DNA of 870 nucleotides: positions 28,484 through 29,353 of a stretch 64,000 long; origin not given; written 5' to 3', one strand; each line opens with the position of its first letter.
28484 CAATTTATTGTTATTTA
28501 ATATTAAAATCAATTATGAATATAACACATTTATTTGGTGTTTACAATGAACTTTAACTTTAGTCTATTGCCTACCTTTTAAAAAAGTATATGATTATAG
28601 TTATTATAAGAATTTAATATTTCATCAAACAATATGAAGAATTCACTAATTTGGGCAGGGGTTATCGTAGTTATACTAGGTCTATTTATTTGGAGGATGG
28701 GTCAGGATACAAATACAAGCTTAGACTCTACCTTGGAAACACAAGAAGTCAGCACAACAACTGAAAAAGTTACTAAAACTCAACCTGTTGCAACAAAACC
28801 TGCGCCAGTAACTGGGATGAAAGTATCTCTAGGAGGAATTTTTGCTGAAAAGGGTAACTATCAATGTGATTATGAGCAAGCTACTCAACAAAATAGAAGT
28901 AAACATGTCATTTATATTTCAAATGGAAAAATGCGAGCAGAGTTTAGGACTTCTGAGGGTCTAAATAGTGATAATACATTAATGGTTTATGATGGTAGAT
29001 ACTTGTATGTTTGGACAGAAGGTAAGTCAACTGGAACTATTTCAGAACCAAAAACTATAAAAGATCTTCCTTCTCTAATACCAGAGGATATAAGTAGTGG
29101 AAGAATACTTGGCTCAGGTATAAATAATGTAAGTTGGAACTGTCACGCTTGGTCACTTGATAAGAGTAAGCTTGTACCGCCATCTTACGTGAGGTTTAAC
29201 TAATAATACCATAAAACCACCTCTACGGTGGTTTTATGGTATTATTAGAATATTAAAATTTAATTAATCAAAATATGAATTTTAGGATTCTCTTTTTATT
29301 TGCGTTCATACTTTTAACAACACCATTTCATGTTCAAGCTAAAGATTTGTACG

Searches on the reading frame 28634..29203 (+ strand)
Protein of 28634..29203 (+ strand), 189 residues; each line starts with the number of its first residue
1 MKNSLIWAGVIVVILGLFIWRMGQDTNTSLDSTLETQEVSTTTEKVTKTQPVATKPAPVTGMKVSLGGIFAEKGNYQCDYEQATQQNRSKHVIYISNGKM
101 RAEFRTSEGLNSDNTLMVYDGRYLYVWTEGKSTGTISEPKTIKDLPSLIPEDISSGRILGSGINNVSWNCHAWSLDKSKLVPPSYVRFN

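Call 3: search_protein_families(library=pfam, proteins=[window:28634-29203:+], max_evalue=1)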
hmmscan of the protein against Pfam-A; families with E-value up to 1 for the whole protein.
window:28634-29203:+ (189 aa): 0 families
